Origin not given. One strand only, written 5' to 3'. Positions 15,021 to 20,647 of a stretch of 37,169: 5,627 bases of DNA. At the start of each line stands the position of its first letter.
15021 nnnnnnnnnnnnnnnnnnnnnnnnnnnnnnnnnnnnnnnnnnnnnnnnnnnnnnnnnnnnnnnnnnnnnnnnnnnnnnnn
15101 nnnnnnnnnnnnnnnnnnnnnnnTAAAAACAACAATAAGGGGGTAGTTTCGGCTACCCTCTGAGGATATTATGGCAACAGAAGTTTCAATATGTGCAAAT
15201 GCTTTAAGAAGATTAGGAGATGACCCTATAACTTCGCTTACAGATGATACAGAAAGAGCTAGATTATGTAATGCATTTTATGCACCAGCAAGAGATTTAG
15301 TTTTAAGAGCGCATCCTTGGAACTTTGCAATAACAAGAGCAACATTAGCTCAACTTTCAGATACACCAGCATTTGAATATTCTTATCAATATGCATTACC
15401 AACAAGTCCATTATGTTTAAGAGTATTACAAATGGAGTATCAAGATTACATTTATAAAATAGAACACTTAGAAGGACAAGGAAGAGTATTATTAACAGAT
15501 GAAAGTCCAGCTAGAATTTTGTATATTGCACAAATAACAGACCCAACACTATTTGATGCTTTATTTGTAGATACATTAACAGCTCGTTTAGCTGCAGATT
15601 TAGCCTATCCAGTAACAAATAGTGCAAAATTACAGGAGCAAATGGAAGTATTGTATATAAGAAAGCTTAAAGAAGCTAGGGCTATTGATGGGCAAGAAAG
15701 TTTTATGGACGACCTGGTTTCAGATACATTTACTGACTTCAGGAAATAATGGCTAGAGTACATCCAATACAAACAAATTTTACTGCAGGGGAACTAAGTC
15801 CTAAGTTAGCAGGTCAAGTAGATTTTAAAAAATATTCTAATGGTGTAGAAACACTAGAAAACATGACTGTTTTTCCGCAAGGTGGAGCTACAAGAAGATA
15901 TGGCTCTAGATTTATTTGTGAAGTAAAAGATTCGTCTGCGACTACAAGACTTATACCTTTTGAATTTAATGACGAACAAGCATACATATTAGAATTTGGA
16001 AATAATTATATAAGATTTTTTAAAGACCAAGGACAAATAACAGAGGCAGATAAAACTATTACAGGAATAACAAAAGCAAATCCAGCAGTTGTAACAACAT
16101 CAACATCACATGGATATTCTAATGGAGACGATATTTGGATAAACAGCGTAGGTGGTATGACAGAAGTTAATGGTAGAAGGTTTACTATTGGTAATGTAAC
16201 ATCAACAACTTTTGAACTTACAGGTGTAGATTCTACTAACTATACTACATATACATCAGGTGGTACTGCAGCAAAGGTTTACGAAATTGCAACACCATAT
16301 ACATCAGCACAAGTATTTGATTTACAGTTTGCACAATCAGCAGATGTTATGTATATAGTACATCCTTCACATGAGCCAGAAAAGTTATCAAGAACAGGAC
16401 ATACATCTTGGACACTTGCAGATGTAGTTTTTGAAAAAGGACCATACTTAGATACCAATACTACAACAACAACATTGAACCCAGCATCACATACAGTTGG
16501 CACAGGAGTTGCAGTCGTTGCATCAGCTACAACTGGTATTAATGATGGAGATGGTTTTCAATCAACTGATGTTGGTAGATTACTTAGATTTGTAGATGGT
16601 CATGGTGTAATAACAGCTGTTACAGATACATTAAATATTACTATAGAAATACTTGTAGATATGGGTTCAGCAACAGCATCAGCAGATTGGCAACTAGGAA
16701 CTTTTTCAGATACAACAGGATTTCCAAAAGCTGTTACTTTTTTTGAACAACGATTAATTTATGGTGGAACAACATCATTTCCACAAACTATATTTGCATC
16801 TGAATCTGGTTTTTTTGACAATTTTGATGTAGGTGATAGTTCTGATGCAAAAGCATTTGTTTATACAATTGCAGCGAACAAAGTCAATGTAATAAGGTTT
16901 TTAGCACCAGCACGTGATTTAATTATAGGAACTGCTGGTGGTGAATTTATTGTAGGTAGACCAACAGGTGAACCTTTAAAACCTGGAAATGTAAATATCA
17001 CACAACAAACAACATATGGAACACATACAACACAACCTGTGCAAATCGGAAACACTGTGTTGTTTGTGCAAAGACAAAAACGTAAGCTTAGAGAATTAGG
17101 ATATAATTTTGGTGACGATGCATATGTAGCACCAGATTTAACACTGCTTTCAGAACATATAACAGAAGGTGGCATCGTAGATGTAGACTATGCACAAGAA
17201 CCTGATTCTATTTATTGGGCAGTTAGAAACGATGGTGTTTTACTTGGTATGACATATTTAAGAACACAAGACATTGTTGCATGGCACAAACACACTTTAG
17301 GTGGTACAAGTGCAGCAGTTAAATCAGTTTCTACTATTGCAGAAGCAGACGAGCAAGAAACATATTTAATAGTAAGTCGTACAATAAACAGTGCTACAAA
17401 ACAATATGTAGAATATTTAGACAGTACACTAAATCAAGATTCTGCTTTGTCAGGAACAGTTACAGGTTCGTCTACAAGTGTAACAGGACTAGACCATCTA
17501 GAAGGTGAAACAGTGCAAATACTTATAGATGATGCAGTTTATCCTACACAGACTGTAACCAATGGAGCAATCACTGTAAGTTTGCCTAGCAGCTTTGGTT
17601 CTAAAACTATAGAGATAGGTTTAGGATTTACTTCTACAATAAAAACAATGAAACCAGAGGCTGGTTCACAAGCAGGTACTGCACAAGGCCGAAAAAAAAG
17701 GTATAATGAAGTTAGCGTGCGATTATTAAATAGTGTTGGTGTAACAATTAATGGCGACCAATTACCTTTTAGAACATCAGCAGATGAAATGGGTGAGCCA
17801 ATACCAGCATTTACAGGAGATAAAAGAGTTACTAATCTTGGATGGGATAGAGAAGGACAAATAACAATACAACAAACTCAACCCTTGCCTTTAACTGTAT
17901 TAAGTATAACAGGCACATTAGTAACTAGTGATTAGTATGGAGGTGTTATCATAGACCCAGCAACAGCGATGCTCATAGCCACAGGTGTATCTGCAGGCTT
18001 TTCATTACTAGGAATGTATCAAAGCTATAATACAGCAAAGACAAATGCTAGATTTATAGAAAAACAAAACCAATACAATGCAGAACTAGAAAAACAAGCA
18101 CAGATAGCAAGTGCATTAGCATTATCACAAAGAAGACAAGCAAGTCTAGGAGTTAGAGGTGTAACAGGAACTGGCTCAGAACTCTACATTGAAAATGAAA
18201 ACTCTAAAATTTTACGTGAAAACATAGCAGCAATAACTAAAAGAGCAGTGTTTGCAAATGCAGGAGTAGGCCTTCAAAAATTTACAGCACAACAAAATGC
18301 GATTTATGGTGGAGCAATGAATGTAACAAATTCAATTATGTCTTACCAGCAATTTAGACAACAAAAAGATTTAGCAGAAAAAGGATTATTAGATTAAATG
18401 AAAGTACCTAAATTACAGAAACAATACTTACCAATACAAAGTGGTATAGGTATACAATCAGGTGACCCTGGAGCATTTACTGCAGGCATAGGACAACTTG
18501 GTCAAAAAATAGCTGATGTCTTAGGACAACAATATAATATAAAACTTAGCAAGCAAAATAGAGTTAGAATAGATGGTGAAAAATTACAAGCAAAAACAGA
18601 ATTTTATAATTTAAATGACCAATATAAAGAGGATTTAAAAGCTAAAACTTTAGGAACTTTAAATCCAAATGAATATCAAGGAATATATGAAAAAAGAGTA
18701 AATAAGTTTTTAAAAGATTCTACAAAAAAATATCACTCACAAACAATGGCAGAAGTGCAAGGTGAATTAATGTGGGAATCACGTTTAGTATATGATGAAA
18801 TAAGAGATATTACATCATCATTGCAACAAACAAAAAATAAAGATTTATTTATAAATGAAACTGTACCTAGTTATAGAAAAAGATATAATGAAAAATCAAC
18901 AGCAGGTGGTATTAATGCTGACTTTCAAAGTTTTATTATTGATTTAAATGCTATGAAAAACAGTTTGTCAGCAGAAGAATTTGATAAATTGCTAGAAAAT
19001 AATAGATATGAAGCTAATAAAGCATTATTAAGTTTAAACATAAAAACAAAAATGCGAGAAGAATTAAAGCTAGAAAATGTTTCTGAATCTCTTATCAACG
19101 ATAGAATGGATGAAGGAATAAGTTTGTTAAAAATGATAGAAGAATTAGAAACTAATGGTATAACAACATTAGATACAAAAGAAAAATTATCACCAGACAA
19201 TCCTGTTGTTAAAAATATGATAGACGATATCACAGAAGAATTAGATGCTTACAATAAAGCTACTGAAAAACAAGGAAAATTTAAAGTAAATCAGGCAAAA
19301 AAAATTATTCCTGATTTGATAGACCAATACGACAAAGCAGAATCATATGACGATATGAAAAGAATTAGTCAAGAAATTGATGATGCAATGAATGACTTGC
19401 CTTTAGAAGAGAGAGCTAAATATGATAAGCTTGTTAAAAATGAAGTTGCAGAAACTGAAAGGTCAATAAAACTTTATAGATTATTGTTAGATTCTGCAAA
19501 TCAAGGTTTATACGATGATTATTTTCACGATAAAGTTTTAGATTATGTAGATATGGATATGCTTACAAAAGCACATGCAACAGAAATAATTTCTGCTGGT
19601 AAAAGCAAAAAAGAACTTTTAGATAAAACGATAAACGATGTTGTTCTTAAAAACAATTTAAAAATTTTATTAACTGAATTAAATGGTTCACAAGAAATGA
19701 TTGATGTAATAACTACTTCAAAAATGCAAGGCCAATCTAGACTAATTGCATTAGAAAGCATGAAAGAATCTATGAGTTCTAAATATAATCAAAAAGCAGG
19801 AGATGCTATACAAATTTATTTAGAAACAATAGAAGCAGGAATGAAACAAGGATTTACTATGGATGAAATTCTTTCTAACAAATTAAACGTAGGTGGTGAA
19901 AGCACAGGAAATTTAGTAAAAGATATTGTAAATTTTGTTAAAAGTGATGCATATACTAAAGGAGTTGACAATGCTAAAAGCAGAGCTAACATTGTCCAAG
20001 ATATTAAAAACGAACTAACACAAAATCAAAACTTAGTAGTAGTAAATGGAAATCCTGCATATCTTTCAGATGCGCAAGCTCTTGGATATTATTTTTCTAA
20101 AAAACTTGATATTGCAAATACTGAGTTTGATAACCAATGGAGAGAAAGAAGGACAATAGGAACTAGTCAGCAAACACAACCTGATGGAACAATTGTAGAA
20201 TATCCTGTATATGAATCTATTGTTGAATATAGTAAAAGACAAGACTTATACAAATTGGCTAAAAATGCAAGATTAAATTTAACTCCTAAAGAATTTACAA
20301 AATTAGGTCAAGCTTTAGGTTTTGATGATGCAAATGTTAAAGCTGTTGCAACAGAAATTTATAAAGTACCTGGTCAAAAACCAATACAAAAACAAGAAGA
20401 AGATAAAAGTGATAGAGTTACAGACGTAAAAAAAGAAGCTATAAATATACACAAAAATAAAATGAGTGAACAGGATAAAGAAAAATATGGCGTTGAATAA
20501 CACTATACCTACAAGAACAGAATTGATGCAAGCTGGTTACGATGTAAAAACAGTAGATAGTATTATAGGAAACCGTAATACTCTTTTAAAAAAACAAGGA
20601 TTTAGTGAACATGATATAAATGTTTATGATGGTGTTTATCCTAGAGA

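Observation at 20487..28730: One 8.2-kb gene (about 22 % of the genome) encodes a 2,747-aa putative ejected protein with an ArdC/polyvalent-type HExxH module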

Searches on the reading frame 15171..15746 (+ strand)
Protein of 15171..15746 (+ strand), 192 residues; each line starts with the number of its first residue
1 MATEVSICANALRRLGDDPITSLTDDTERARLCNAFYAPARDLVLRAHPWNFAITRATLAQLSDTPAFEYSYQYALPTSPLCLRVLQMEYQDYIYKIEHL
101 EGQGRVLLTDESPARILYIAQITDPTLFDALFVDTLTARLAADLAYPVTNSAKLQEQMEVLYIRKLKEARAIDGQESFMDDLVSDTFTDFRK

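Call 9: search_protein_families(library=phrogs, proteins=[window:15171-15746:+], max_evalue=0.001)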
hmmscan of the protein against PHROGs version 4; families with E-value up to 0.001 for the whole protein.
window:15171-15746:+ (192 aa): 2 families
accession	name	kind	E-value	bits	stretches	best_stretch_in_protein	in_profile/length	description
phrog_394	-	tail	1.2e-55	189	1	1-191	1-188/190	tail protein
phrog_9239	-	tail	1.9e-21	77.2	1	1-191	1-188/741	tail tubular protein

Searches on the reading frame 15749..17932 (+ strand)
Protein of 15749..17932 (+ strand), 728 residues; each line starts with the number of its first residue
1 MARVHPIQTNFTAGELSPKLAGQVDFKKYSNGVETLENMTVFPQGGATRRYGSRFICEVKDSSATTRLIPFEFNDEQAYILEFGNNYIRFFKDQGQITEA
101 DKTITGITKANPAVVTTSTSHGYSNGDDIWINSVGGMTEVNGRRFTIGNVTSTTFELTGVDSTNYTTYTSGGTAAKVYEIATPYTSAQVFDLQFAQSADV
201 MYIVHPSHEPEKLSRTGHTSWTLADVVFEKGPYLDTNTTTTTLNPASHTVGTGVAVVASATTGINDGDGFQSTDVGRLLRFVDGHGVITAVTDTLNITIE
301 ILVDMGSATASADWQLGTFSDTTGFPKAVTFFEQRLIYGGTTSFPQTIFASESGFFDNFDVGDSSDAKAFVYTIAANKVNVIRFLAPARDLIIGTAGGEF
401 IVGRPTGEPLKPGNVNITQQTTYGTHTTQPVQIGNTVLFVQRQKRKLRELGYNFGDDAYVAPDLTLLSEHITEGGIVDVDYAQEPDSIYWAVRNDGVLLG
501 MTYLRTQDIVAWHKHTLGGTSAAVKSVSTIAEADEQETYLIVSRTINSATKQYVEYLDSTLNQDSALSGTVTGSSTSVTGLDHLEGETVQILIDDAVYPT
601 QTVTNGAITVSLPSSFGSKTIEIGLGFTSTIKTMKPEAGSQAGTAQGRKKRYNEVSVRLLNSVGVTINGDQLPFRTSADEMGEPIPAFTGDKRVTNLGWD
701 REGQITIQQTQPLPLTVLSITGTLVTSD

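Call 9: search_protein_families(library=phrogs, proteins=[window:15749-17932:+], max_evalue=0.001)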
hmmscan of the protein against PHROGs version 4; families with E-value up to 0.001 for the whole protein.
window:15749-17932:+ (728 aa): 5 families
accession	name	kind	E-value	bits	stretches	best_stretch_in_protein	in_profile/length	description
phrog_376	-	tail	2.3e-205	685.1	2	284-723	258-706/712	tail protein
phrog_15566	-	tail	9.1e-94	315.9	2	293-565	16-286/552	tail protein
phrog_20269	-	unknown function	2.4e-48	166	1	7-279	6-198/374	-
phrog_30010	-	unknown function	1.4e-28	101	1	444-561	188-303/517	-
phrog_584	-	tail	7.5e-16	59.5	1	96-191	15-108/218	major tail protein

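Call 20: find_related_loci(query=window:15749-17932:+, collection=viral_contigs, flank=10000)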
Query window:15749-17932:+ (728 aa) in viral_contigs; peptide patterns used: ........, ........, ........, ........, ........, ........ (x = any residue, [..] = any of these).
46 stretches matched a pattern; 41 encode a relative of the query (tblastn E <= 1e-3); 40 distinct loci.
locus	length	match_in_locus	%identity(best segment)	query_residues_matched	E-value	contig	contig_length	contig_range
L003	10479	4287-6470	98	1-728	0e+0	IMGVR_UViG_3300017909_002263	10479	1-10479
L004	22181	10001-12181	97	1-728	0e+0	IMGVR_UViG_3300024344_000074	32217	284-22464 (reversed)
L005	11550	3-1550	97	213-728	0e+0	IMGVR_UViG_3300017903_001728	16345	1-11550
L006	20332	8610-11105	82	1-728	0e+0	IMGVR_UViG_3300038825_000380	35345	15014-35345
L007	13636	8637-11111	78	1-728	0e+0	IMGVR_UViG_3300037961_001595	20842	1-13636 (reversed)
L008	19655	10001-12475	78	1-728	0e+0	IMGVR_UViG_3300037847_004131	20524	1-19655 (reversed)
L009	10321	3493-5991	76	1-728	0e+0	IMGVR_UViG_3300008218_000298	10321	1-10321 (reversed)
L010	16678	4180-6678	76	1-728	0e+0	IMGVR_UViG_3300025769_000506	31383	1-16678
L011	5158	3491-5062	76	1-524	0e+0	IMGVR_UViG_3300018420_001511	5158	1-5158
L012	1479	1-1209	99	326-728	0e+0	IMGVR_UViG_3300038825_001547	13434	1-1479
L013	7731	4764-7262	72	1-728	0e+0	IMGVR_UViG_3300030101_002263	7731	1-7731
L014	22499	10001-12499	72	1-728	0e+0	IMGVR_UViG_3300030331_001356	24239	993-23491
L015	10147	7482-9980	72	1-728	0e+0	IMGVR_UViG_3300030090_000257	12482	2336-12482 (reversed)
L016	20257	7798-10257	67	1-728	0e+0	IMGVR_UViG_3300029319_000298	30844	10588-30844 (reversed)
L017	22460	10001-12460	67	1-728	0e+0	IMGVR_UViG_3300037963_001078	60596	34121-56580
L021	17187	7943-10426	65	1-728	0e+0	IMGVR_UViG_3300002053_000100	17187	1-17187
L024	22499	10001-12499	76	1-728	0e+0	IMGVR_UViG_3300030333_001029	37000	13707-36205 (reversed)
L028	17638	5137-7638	34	10-720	1e-94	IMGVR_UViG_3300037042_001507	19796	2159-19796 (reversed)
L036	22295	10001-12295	33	7-727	2e-56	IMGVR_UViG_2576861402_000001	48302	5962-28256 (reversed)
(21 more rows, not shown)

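Call 40: search_protein_families(library=phrogs, proteins=[L006:13521-17651:+, L008:14780-18775:+, L014:14809-18711:+, L021:12793-17067:+, L024:14829-18773:+, L028:10255-14382:+, L036:14767-18201:+], max_evalue=0.001)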
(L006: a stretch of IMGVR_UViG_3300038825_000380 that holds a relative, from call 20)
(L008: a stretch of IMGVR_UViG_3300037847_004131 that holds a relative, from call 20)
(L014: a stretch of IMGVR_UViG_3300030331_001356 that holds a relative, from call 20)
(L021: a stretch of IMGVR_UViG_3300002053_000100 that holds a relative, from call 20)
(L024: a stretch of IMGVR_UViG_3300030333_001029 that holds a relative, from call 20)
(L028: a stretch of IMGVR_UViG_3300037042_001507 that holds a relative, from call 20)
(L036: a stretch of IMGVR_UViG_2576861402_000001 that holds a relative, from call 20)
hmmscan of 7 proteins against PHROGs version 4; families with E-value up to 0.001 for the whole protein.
L006:13521-17651:+ (1377 aa): 1 family
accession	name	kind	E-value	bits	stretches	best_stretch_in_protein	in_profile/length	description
phrog_9854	-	unknown function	6.6e-28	97.9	2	762-1322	1090-1615/1636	-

L008:14780-18775:+ (1332 aa): 3 families
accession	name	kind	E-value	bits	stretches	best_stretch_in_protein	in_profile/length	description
phrog_9854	-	unknown function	4.4e-34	118.4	2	740-1304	1087-1620/1636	-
phrog_18222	-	unknown function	9.8e-07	27.5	0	902-1300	1710-2099/2118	-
phrog_14770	-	unknown function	8.7e-06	23.7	1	578-808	2682-2903/3427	-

L014:14809-18711:+ (1301 aa): 2 families
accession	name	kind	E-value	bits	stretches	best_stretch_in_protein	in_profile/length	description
phrog_9854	-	unknown function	9.1e-39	133.9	1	633-1135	1088-1575/1636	-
phrog_18222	-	unknown function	1.1e-11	43.9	1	635-1141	1574-2049/2118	-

L021:12793-17067:+ (1425 aa): 3 families
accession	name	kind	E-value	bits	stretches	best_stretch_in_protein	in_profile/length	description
phrog_9854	-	unknown function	7.9e-75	253.4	2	823-1420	1064-1635/1636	-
phrog_14770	-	unknown function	2e-12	45.7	2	645-911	2657-2904/3427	-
phrog_18222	-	unknown function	2.3e-11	42.9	1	886-1235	1613-1940/2118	-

L024:14829-18773:+ (1315 aa): 2 families
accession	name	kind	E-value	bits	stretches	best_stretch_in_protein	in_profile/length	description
phrog_9854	-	unknown function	3.1e-38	132.1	2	629-920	1086-1367/1636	-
phrog_14770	-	unknown function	9.4e-05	20.2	0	463-596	2674-2808/3427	-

L028:10255-14382:+ (1376 aa): 0 families

L036:14767-18201:+ (1145 aa): 1 family
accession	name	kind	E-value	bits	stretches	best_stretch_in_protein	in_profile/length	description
phrog_6651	-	head and packaging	1.2e-56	193.4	2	670-1015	861-1235/1375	internal virion protein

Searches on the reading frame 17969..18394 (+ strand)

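Call 9: search_protein_families(library=phrogs, proteins=[window:17969-18394:+], max_evalue=0.001)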
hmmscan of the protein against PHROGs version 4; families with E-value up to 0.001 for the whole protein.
window:17969-18394:+ (142 aa): 0 families

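Call 17: search_protein_families(library=pfam, proteins=[window:17969-18394:+], max_evalue=1)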
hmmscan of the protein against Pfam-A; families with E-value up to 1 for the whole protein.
window:17969-18394:+ (142 aa): 1 family
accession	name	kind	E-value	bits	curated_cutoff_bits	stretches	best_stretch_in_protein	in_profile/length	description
PF15475.11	UPF0444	-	0.11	13.2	27.6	1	88-134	42-89/91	Transmembrane protein C12orf23, UPF0444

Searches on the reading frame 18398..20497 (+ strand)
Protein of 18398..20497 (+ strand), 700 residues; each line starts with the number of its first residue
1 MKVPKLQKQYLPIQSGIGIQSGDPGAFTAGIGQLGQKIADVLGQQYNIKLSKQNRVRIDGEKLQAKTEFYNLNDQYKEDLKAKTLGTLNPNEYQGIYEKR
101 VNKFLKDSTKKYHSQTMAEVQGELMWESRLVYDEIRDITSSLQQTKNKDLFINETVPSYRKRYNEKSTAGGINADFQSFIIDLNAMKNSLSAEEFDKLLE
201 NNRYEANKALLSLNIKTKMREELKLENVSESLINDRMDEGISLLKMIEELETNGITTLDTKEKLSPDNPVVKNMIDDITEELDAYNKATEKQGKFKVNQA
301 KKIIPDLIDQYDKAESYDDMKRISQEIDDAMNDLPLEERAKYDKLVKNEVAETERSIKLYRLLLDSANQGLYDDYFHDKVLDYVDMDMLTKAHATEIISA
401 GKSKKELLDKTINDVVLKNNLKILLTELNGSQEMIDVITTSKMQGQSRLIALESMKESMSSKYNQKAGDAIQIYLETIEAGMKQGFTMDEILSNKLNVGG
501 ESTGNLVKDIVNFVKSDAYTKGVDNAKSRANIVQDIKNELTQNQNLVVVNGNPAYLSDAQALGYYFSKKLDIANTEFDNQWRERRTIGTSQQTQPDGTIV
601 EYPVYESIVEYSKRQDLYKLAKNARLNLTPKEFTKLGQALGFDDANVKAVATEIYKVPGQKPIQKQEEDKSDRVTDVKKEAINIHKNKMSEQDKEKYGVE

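Call 9: search_protein_families(library=phrogs, proteins=[window:18398-20497:+], max_evalue=0.001)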
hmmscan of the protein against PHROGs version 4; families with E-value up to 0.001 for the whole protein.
window:18398-20497:+ (700 aa): 0 families

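Call 17: search_protein_families(library=pfam, proteins=[window:18398-20497:+], max_evalue=1)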
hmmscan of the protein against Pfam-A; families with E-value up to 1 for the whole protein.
window:18398-20497:+ (700 aa): 3 families
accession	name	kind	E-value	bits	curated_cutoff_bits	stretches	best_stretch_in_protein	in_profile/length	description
PF02110.20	HK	-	0.014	15.2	27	1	508-561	116-169/247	Hydroxyethylthiazole kinase family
PF05405.19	Mt_ATP-synt_B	-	0.44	10.6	21.7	0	197-241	93-137/163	Mitochondrial ATP synthase B chain precursor (ATP-synt_B)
PF14363.11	AAA_assoc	-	0.58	11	26.4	0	189-239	26-77/96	Domain associated at C-terminal with AAA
